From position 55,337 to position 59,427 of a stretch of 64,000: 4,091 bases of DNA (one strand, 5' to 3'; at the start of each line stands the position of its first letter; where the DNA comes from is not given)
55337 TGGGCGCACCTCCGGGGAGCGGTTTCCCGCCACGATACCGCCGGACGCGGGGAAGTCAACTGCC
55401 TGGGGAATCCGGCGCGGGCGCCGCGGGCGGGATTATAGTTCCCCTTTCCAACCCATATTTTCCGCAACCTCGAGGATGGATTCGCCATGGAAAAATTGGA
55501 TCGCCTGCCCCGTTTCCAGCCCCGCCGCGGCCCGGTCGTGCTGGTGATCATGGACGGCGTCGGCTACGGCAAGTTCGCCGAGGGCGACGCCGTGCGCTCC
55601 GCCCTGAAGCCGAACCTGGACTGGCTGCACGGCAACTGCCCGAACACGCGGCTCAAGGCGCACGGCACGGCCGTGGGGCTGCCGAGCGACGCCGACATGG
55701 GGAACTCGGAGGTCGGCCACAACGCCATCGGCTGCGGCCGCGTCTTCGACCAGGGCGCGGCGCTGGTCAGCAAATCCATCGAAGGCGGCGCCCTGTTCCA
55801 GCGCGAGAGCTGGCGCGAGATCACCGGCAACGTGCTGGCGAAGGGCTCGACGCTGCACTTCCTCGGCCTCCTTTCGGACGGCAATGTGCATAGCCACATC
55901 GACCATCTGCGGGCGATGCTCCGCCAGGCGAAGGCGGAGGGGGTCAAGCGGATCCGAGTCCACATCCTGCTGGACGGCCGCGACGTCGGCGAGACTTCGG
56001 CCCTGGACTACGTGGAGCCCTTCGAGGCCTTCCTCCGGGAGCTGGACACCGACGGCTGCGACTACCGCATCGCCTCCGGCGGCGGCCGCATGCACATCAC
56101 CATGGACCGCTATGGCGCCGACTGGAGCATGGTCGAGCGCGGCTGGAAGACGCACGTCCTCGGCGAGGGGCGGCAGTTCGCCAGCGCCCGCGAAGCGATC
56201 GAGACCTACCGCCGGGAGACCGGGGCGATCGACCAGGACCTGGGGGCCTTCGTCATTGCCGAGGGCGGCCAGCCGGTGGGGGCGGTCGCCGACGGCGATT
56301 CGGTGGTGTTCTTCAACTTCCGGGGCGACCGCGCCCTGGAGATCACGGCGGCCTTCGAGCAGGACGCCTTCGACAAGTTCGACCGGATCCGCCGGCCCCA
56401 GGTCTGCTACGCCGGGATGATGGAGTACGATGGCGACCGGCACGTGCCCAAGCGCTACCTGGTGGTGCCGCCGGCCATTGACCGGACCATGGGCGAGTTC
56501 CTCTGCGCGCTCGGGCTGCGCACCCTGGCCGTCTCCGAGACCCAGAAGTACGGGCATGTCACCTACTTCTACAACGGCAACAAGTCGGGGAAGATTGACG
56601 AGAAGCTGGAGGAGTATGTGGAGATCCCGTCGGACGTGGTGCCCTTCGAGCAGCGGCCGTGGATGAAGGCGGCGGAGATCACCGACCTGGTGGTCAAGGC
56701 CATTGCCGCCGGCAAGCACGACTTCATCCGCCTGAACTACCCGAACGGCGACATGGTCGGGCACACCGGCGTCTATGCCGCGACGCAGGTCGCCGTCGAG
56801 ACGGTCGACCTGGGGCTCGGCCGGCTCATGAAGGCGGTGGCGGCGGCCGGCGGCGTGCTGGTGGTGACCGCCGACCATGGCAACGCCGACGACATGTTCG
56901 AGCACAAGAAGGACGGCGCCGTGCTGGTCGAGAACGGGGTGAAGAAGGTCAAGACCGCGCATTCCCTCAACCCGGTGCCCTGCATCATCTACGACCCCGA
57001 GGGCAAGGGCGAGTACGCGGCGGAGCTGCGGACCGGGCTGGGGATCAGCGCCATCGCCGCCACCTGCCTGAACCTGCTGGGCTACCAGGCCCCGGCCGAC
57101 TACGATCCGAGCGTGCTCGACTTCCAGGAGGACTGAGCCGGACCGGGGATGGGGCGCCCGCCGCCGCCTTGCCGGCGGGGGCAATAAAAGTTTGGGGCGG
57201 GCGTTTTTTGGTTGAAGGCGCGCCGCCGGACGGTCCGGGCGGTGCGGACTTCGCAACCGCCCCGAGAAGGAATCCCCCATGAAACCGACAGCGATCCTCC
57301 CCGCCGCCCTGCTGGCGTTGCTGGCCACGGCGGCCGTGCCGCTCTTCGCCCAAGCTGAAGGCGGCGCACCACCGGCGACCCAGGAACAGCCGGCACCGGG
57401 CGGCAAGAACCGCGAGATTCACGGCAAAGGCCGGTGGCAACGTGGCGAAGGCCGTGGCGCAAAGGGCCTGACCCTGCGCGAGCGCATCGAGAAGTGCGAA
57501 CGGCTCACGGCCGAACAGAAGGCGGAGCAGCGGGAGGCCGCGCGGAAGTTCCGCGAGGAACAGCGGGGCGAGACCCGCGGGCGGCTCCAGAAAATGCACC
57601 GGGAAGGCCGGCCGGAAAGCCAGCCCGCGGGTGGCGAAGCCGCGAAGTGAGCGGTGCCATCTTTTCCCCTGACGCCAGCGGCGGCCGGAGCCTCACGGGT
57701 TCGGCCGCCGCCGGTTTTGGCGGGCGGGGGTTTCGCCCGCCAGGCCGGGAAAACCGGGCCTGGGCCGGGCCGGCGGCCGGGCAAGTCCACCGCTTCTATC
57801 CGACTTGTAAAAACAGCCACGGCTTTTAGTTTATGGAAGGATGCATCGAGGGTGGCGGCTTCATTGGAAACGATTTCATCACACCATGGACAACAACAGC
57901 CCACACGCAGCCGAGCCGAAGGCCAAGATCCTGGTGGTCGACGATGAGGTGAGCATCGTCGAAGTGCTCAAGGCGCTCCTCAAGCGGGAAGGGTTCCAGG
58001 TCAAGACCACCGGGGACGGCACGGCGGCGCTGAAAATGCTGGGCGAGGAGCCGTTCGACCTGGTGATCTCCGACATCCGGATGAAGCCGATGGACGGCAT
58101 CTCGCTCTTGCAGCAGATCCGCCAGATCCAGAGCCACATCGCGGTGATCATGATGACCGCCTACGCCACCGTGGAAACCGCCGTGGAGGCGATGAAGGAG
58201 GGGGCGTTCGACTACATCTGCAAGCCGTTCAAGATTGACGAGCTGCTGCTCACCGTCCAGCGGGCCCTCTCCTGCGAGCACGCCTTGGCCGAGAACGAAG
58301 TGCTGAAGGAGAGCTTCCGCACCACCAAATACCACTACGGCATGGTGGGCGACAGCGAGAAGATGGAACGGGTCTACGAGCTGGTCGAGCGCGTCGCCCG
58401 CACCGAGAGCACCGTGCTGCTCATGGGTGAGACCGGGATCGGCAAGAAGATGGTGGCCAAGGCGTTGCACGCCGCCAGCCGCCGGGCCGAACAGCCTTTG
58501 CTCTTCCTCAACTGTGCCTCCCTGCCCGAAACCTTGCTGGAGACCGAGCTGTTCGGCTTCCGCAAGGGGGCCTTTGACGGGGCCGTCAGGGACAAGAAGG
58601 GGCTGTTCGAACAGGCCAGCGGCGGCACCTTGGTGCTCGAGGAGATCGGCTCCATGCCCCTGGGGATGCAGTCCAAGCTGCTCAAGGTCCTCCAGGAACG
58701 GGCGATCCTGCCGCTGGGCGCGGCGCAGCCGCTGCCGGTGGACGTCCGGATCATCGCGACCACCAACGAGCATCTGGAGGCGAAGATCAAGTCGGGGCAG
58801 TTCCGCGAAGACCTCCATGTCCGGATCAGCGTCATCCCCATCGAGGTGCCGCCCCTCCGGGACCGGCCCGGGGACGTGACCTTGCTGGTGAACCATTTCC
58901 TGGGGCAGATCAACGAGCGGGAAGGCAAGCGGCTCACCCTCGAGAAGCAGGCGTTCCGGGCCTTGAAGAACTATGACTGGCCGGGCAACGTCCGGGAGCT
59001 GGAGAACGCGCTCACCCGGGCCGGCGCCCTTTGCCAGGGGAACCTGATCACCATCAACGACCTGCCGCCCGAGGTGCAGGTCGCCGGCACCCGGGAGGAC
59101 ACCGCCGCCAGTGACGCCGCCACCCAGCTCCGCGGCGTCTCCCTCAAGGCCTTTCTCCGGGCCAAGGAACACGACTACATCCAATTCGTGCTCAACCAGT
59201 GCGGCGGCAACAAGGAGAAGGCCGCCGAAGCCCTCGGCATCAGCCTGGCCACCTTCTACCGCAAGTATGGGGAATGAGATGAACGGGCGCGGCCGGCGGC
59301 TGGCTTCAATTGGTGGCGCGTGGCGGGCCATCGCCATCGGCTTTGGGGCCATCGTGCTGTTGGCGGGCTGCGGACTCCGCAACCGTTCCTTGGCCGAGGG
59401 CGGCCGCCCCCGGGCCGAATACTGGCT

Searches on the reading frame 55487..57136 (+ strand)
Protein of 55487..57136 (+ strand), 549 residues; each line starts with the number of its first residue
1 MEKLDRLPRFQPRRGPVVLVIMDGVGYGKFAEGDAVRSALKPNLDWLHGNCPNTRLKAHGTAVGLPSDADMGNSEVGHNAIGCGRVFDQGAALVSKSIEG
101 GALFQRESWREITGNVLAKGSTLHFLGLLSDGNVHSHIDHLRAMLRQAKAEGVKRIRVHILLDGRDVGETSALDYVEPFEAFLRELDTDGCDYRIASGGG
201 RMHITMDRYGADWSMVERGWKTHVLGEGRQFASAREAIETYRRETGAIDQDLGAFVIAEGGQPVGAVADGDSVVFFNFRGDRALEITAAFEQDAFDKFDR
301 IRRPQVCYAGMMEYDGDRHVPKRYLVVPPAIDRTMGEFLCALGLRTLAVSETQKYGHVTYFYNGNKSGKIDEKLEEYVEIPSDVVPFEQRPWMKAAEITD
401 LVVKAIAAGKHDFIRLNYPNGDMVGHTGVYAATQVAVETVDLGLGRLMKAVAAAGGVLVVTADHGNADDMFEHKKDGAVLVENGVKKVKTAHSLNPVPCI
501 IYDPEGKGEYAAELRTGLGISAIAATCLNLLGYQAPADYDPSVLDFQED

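Call 59: list_cluster_members(proteins=[window:55487-57136:+, window:37077-38528:-, window:20321-21355:+, window:24441-25178:+, window:38557-40989:-, window:42436-44709:-])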
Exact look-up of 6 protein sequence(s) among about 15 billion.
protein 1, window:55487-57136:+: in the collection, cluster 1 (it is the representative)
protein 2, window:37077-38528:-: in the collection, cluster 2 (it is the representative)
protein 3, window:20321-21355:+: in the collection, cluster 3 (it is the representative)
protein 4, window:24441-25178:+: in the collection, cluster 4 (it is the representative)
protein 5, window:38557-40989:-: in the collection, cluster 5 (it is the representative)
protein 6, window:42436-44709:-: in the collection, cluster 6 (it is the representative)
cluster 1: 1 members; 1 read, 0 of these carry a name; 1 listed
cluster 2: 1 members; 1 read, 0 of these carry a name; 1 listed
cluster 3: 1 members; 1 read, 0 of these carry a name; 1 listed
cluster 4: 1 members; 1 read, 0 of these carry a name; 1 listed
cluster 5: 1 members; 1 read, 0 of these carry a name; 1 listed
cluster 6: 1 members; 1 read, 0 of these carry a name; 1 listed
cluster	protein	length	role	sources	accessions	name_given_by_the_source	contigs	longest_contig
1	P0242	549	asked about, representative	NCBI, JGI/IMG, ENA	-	-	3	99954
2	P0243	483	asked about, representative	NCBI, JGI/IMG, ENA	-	-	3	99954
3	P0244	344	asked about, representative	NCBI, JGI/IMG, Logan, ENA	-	-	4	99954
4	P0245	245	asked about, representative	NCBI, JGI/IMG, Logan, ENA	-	-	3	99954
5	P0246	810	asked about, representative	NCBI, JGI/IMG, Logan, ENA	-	-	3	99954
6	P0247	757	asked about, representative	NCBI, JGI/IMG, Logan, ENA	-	-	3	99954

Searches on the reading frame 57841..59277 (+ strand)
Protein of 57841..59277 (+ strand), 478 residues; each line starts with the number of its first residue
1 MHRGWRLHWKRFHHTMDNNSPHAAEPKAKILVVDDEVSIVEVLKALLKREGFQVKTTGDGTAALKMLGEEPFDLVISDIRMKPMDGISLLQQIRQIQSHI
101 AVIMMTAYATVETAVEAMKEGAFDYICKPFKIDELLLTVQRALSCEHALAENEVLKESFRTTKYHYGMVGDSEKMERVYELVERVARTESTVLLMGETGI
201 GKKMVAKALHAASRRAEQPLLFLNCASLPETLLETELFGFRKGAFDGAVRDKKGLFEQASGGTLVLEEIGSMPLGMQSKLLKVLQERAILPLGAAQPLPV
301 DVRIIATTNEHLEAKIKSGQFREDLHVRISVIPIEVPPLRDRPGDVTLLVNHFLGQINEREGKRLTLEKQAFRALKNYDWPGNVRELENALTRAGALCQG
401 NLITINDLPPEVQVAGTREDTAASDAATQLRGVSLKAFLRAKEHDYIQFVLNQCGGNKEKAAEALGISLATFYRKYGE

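Call 34: search_protein_families(library=pfam, proteins=[window:57841-59277:+], max_evalue=0.01)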
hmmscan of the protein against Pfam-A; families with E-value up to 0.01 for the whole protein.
window:57841-59277:+ (478 aa): 12 families
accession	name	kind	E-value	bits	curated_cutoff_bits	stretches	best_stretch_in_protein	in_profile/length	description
PF00158.32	Sigma54_activat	-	2e-63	213.5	20.2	1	168-335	1-168/168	Sigma-54 interaction domain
PF00072.30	Response_reg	-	6.3e-33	113.7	30.2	1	30-139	1-110/111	Response regulator receiver domain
PF25601.1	AAA_lid_14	-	9.5e-26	89.9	27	1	340-422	1-84/87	AAA+ ATPase lid domain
PF14532.12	Sigma54_activ_2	-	1e-22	81.3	25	1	169-339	1-138/138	Sigma-54 interaction domain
PF02954.25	HTH_8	-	1.9e-09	37.5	22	1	440-475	3-38/42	Bacterial regulatory protein, Fis family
PF07728.20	AAA_5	-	2.4e-07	31.3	22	1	192-311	2-124/139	AAA domain (dynein-related subfamily)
PF23198.2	PDE8A_N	-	0.00077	19.8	29.6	1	29-106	12-90/147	PDE8A-like, N-terminal domain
PF13191.12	AAA_16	-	0.0015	19.5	32.6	1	173-228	7-63/167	AAA ATPase domain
PF07726.17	AAA_3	-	0.0021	18.4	27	1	192-309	2-111/131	ATPase family associated with various cellular activities (AAA)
PF07724.20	AAA_2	-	0.0036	17.8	27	1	188-317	2-132/166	AAA domain (Cdc48 subfamily)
PF08298.17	AAA_PrkA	-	0.009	15.5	25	0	253-334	226-307/358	PrkA AAA domain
PF20720.3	nSTAND3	-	0.0097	16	27.2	0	178-215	6-43/155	Novel STAND NTPase 3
